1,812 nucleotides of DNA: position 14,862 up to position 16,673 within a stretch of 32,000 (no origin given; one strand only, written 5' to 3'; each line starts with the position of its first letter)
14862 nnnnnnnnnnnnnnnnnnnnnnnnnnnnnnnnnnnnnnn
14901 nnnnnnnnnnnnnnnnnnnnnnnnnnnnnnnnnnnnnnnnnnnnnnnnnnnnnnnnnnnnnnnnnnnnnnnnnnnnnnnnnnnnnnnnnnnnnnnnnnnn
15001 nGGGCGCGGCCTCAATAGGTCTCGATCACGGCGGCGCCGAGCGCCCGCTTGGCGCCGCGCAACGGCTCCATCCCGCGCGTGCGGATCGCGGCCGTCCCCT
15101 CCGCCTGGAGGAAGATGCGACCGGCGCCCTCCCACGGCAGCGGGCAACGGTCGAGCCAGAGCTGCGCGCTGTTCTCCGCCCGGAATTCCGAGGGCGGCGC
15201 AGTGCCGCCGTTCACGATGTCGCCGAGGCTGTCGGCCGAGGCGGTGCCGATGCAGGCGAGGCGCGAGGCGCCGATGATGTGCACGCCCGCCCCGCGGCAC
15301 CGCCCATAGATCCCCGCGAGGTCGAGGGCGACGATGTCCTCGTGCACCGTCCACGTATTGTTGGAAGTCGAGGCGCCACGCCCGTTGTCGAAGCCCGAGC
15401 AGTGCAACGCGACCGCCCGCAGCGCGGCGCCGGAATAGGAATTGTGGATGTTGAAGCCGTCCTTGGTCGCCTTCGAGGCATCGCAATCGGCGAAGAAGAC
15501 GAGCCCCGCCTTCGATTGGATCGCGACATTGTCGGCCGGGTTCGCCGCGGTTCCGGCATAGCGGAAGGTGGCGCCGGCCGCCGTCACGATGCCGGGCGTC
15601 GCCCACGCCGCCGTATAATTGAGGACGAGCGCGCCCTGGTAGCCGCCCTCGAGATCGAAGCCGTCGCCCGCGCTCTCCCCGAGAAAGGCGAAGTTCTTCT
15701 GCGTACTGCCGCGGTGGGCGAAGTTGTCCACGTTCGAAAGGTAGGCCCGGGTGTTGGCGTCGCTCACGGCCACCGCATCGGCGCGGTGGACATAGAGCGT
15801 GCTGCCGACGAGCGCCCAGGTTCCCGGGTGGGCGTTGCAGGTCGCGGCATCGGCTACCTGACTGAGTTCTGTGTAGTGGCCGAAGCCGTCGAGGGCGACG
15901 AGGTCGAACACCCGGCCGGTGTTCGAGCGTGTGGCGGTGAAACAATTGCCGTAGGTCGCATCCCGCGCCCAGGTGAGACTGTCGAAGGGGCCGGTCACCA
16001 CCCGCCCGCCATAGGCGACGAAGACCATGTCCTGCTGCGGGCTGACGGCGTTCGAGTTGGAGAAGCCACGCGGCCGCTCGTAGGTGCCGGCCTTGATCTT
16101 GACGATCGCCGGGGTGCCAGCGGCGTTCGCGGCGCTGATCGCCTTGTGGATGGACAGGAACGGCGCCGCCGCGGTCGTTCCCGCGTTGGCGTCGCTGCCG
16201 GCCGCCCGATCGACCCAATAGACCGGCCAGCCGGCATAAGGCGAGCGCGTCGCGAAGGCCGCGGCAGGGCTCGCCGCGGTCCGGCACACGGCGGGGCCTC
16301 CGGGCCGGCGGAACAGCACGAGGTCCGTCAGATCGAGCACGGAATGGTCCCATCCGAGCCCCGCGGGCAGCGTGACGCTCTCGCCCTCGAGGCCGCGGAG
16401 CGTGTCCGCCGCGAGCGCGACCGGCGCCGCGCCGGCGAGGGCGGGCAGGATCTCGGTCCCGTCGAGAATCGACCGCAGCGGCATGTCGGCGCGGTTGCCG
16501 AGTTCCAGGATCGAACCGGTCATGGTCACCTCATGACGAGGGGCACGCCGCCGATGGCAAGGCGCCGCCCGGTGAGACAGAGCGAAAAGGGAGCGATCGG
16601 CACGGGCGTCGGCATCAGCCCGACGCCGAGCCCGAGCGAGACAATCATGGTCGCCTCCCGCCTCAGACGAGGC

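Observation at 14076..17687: Accessory, adsorption and lysis module fused to g15: functions dispersed in the RcGTA model are contiguous here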

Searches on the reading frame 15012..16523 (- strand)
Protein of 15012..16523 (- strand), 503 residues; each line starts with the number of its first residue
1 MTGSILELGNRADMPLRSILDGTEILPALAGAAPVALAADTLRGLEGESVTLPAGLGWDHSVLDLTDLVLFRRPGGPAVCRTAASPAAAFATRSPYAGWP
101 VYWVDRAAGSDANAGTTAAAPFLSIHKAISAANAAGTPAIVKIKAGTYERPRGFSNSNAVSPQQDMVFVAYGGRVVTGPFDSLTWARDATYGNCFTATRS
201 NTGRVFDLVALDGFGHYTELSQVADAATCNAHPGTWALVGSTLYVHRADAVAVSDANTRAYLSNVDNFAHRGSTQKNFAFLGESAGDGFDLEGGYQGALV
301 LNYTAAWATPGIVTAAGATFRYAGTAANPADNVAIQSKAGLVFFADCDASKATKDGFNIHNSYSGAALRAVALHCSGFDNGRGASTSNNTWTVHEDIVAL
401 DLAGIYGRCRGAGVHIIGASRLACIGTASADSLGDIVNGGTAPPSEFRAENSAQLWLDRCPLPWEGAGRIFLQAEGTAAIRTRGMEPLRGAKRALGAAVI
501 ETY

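Call 6: search_protein_families(library=pfam, proteins=[window:15012-16523:-], max_evalue=0.01)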
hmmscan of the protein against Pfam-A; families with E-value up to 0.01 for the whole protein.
window:15012-16523:- (503 aa): 1 family
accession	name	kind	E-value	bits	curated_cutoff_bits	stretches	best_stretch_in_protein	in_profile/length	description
PF07602.17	DUF1565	-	0.00097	19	20.3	1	108-151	2-41/257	Protein of unknown function (DUF1565)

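Call 7: search_protein_families(library=ncbifam, proteins=[window:15012-16523:-], max_evalue=0.01)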
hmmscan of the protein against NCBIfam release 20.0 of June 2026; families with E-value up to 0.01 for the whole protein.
window:15012-16523:- (503 aa): 1 family
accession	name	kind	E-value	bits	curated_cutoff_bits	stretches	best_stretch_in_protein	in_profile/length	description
NF047854.1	LIC10774_subfam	equivalog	6e-07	28.7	380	1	98-150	57-105/358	LIC10774/LIC10365 family surface protein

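Call 8: search_protein_families(library=phrogs, proteins=[window:15012-16523:-], max_evalue=0.01)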
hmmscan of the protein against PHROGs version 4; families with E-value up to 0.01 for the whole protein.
window:15012-16523:- (503 aa): 3 families
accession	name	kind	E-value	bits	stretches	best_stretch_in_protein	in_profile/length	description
phrog_16653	-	other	1.1e-87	295.7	1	40-492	18-473/482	hydrolase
phrog_32409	-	tail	1e-21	78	2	101-246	512-654/884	tail fiber protein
phrog_30606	-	unknown function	1e-07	31.7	1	101-251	296-447/701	-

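Call 19: search_solved_structures(query=window:15012-16523:-, max_evalue=1)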
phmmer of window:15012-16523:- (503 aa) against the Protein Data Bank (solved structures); distinct sequences matched with E-value up to 1: 4.
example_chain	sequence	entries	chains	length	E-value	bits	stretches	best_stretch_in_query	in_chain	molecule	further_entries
5d6j_A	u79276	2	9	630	0.0046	19.2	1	176-222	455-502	Acyl-CoA synthase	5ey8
5icr_A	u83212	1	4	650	0.005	19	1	176-222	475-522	Acyl-CoA synthase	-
5hm3_A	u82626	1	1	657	0.16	14.1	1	178-223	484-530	Long-chain-fatty-acid--AMP ligase FadD32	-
5ey9_A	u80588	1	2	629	0.23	13.6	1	179-227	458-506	Long-chain-fatty-acid--AMP ligase FadD32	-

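Call 32: find_homologous_proteins(query=window:15012-16523:-, max_evalue=0.00001)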
Query window:15012-16523:- (503 aa): 4 proteins with E <= 0.00001 among 8000 candidates.
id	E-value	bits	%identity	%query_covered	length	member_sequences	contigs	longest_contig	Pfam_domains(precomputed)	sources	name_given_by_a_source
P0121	0.0e+0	1123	100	100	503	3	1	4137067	-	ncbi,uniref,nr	ncbi:hypothetical protein [Segnochrobactrum spirostomi]|uniref:DUF1565 domain-containing protein n=1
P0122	6.2e-73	265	39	91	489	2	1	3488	-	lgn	-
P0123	1.6e-51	194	32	93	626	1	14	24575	PF19264.5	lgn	-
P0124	1.2e-46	178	35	87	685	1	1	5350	-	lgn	-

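Call 34: search_dna_similar(query=window:15012-16523:-, collection=phages, mode=protein, max_rows=20)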
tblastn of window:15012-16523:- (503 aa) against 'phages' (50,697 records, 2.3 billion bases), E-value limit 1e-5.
Records with a match: 41; places in all: 41; records where one place covers at least 80% of the query: 9.
Best place of each record, by identity: <60% 41.
By first word of the organism name: Gordonia 11; Staphylococcus 8; Klebsiella 5; Arthrobacter 4; Caulobacter 2; Bacillus 2; Escherichia 2; Vibrio 2; Rhodococcus 1; Bradyrhizobium 1; and 3 more.
By host as written in the record: Gordonia terrae 3612 6; Klebsiella pneumoniae 5; Staphylococcus aureus 3; Gordonia rubripertincta NRRL B-16540 SEA 3; Arthrobacter globiformis B-2979 2; Arthrobacter globiformis NRRL B-2979 2; Caulobacter crescentus CB15 2; Staphylococcus sp. 2; and 14 more.
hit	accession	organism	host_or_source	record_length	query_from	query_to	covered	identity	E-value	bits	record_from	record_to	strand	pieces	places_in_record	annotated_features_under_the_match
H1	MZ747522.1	Arthrobacter phage Klevey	Arthrobacter globiformis B-2979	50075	45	503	91%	34.8%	3e-44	173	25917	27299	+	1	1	34: hydrolase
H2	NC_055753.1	Gordonia phage Rofo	Gordonia terrae 3612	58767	53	503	90%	35.2%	2e-68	244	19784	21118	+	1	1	25: hydrolase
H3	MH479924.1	Gordonia phage Rofo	Gordonia terrae 3612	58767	53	503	90%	35.2%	2e-68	244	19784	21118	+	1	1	25: hydrolase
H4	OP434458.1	Gordonia phage Malisha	Gordonia terrae 3612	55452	53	503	90%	35.0%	3e-68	243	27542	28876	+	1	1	36: glycoside hydrolase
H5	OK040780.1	Arthrobacter phage Sarge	Arthrobacter globiformis NRRL B-2979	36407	49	487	87%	35.6%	2e-64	232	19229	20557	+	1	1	26: glycoside hydrolase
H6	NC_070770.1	Arthrobacter phage Sarge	Arthrobacter globiformis NRRL B-2979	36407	49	487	87%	35.6%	2e-64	232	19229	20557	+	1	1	26: hydrolase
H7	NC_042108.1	Gordonia phage Brandonk123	Gordonia terrae 3612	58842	40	487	88%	34.5%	2e-28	233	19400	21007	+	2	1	hydrolase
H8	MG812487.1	Gordonia phage Brandonk123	Gordonia terrae 3612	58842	40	487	88%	34.5%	2e-28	233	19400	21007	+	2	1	hydrolase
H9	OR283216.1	Rhodococcus phage MacGully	Rhodococcus equi NRRL B-16538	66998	102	503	80%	33.7%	2e-52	197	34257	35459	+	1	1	52: minor tail protein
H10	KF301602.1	Caulobacter phage Cr30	Caulobacter crescentus CB15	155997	101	492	78%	33.4%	5e-30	130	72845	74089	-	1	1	hypothetical protein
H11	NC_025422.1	Caulobacter phage Cr30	Caulobacter crescentus CB15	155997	101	492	78%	33.4%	5e-30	130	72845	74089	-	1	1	hydrolase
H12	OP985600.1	Arthrobacter phage Bolt007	Arthrobacter globiformis B-2979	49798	50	460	82%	28.3%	2e-13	79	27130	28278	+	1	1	34: minor tail protein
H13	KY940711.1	Bradyrhizobium phage BDU-MI-1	Bradyrhizobium diazoefficiens USDA110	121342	109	490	76%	29.0%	2e-30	132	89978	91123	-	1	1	hypothetical protein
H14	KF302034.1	Pseudoalteromonas phage HM1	Pseudoalteromonas sp. str. H71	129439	103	460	71%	27.7%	2e-22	107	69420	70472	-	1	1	record has no annotation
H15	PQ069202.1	Bacillus phage C30-1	Bacillus sp. C30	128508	102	481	76%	25.3%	4e-12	75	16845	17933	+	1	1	record has no annotation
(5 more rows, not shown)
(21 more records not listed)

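Call 42: search_protein_representatives(protein=window:15012-16523:-)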
Query: 503 residues. Proteins with E-value up to 0.001 (for the whole library): 1082; up to 1e-10: 613; up to 1e-30: 213. The best 150 are listed.
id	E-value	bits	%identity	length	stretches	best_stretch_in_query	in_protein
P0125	2.3e-92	327.0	43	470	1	50-486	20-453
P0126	3.4e-88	313.2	40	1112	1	54-503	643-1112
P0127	8.2e-88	311.9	40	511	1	16-461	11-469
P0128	1.2e-83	298.3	83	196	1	322-503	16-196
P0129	8.0e-80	285.6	40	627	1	43-464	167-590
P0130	6.9e-79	282.5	44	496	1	96-503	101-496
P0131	7.3e-79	282.4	39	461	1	49-462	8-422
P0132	3.5e-75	270.3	40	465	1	49-503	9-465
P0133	5.9e-75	269.5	39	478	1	43-503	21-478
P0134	6.6e-75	269.4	41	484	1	50-503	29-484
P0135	7.2e-74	266.0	38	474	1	47-503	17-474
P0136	2.4e-73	264.2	42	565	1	30-482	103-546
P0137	2.9e-73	264.0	43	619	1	34-497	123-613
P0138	3.3e-73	263.8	39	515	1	43-501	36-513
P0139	7.0e-73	262.7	37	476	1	51-501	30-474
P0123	5.0e-52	193.9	33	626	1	39-497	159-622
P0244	6.8e-46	173.7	37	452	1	101-498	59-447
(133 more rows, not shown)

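Call 43: find_encoding_contigs(protein=P0123, flank=10000, max_places=3)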
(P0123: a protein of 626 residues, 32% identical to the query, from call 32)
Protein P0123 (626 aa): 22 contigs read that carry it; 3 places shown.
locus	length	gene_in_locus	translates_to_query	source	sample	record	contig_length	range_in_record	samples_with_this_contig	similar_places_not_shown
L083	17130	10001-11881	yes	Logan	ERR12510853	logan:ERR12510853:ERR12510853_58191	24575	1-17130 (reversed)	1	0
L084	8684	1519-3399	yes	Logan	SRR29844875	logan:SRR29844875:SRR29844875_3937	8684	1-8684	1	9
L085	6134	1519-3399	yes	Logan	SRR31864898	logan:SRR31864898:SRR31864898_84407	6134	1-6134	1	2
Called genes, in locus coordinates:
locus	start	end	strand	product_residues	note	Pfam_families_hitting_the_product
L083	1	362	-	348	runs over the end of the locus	PF03741:TerC, PF04332:DUF475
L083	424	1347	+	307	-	PF01544:CorA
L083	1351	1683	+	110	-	-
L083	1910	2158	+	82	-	PF04014:MazE_antitoxin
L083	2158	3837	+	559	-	PF00083:Sugar_tr, PF06609:TRI12 (weak), PF07690:MFS_1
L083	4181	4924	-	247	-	PF13462:Thioredoxin_4, PF01323:DSBA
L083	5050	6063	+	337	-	PF00571:CBS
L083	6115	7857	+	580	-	PF01336:tRNA_anti-codon, PF00152:tRNA-synt_2, PF02938:GAD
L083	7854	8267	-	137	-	-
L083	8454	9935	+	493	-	PF01391:Collagen, PF24243:Phage_tail_C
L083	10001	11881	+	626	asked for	PF19264:DUF5907 (weak)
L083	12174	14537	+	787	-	-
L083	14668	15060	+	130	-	-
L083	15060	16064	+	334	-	-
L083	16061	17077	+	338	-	-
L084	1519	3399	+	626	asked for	PF19264:DUF5907 (weak)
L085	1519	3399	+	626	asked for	PF19264:DUF5907 (weak)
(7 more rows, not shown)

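Call 83: predict_structure(alignment_id=A2)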
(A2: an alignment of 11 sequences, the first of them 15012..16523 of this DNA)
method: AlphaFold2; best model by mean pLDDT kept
length: 503 residues; sequences in the alignment: 11
mean_pLDDT: 85.6   pTM: 0.86
mean pLDDT of the five models: 85.6, 85.5, 85.3, 84.8, 84.3
residues with pLDDT >= 90: 325; 70-90: 113; 50-70: 22; < 50: 43
segments of 3 or more residues with pLDDT < 50: 1-43
pLDDT, mean of each block of 10 residues (from residue 1): 29 29 28 35 65 92 86 73 88 91 97 97 97 96 96 79 95 95 96 96 94 89 97 97 95 95 93 92 92 94 83 95 91 93 95 94 87 93 81 95 90 94 93 81 90 95 67 95 75 93 93
secondary structure, 60 per line:
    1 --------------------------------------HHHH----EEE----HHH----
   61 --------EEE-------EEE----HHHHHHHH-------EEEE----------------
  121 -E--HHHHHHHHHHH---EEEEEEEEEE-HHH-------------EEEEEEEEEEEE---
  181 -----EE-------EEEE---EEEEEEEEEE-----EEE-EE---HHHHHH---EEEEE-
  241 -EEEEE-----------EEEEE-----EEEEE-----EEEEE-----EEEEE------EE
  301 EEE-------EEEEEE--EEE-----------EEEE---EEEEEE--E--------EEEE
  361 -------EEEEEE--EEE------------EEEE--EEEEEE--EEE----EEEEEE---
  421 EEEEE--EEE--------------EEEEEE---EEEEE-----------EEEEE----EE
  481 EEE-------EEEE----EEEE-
elements in order: H39-42 E47-49 E69-71 E79-81 H86-93 E101-104 H125-135 E139-148 E166-177 E195-198 E202-211 E217-219 H226-231 E235-239 E242-246 E258-262 E268-272 E278-282 E288-292 E299-303 E311-316 E319-321 E333-336 E340-345 E357-360 E368-373 E376-378 E391-394 E397-402 E405-407 E412-417 E421-425 E428-430 E445-450 E454-458 E470-474 E479-483 E491-494 E499-502

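Call 85: fold_search(model_id=the predicted structure, library=pdb)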
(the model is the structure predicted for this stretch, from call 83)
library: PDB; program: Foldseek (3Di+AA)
matches with E <= 10: 297; with E <= 0.001: 29
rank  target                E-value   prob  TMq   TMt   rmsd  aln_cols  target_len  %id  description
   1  5mqp_C                2.2e-06  1.00  0.47  0.40  12.8       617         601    9  Glycoside hydrolase BT_1002 (released 2017-04-05)
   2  5mqp_A                2.2e-06  1.00  0.46  0.39  12.0       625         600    8  Glycoside hydrolase BT_1002 (released 2017-04-05)
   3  7v6i_A                7.1e-06  1.00  0.28  0.25  15.1       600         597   10  Crystal structure of lacto-N-biosidase BsaX from Bifidobacterium saguini, lacto-N-biose complex (released 2022-02-09)
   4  7jwf_A                1.8e-05  0.99  0.23  0.21  14.6       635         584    7  Crystal structure of PdGH110B D344N in complex with alpha-(1,3)-galactobiose (released 2020-11-04)
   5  8yk2_A                2.7e-05  1.00  0.38  0.31  11.4       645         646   10  Blood group B alpha-1,3-galactosidase AgaBb from Bifidobacterium bifidum, construct T7-tag_24-700 (released 2024-07-10)
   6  8yk3_B                2.8e-05  0.99  0.26  0.22  14.8       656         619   10  Blood group B alpha-1,3-galactosidase AgaBb from Bifidobacterium bifidum, construct T7-tag_24-673 (released 2024-07-10)
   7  4ru4_B                3.8e-05  0.98  0.20  0.18  17.1       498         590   11  Crystal structure of the tailspike protein gp49 from Pseudomonas phage LKA1 (released 2015-11-18)
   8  7w1c_D                4.4e-05  0.99  0.26  0.22  23.0       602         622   11  Crystal structure of Klebsiella pneumoniae K1 capsule-specific polysaccharide lyase in a P1 crystal form (released 2022-05-18)
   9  9k4a_A                4.8e-05  0.97  0.20  0.16  16.4       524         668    9  Cryo-EM structure of depolymerase S2-4 from Klebsiella phage K64-1 (released 2026-03-25)
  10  7w1c_B                5.0e-05  1.00  0.27  0.23  22.1       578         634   10  Crystal structure of Klebsiella pneumoniae K1 capsule-specific polysaccharide lyase in a P1 crystal form (released 2022-05-18)
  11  7w1c_C                5.8e-05  1.00  0.26  0.21  16.6       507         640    9  Crystal structure of Klebsiella pneumoniae K1 capsule-specific polysaccharide lyase in a P1 crystal form (released 2022-05-18)
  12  7w1c_A                7.4e-05  1.00  0.29  0.24  22.8       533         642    9  Crystal structure of Klebsiella pneumoniae K1 capsule-specific polysaccharide lyase in a P1 crystal form (released 2022-05-18)
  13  7jwf_B                7.7e-05  0.99  0.27  0.24  14.0       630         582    7  Crystal structure of PdGH110B D344N in complex with alpha-(1,3)-galactobiose (released 2020-11-04)
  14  4ru4_A                9.8e-05  0.99  0.24  0.21  17.7       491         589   12  Crystal structure of the tailspike protein gp49 from Pseudomonas phage LKA1 (released 2015-11-18)
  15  7w1c_E                9.8e-05  0.99  0.26  0.21  23.5       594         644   10  Crystal structure of Klebsiella pneumoniae K1 capsule-specific polysaccharide lyase in a P1 crystal form (released 2022-05-18)
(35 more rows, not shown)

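Call 95: find_encoding_contigs(protein=P0244, flank=8000, max_places=2)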
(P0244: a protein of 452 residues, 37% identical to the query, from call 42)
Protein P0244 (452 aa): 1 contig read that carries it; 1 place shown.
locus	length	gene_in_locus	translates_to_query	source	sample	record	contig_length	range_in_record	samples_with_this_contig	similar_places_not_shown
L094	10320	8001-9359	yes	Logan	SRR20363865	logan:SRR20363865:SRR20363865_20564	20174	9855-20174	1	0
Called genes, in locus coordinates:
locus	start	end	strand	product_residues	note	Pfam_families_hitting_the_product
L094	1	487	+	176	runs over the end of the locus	-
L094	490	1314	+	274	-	PF00145:DNA_methylase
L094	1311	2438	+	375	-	-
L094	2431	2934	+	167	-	PF07750:GcrA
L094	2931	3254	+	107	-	-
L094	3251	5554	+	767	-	PF13481:AAA_25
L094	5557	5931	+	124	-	-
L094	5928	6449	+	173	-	-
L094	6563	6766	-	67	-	-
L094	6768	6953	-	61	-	-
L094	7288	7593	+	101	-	PF13876:Phage_gp49_66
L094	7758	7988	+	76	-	-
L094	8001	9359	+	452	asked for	-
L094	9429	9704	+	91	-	-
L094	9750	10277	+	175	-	-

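Call 105: find_related_loci(query=window:15012-16523:-, collection=viral_contigs, flank=4000)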
Query window:15012-16523:- (503 aa) in viral_contigs; peptide patterns used: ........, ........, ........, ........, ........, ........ (x = any residue, [..] = any of these).
10 stretches matched a pattern, but none encodes a relative of the query by tblastn (E <= 1e-3).

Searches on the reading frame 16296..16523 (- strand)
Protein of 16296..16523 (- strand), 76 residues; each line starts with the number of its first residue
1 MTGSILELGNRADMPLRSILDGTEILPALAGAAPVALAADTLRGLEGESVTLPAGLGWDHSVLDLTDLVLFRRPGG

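Call 108: search_solved_structures(query=window:16296-16523:-, max_evalue=10, show_alignments=3)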
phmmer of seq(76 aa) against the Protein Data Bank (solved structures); distinct sequences matched with E-value up to 10: 1.
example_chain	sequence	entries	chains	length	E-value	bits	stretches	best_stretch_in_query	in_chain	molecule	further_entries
1yhf_A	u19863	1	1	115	0.17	16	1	21-57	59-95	hypothetical protein SPy1581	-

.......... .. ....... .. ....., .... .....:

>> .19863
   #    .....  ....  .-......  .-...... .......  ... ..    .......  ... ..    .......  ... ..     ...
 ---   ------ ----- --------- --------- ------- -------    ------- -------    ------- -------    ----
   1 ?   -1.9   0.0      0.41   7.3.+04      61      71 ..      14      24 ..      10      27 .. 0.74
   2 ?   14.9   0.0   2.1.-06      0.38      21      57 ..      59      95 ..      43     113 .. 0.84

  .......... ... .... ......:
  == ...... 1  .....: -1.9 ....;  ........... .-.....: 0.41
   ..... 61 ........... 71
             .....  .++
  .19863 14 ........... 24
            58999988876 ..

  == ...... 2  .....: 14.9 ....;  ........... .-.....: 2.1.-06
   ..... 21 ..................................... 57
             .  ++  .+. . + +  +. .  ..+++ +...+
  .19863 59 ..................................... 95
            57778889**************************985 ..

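Call 109: search_protein_families(library=phrogs, proteins=[window:16296-16523:-], max_evalue=1)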
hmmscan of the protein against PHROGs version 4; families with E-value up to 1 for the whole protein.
seq(76 aa): 1 family
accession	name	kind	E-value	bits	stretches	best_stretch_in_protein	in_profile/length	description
phrog_15703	-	unknown function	0.25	12.1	1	23-40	15-32/42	-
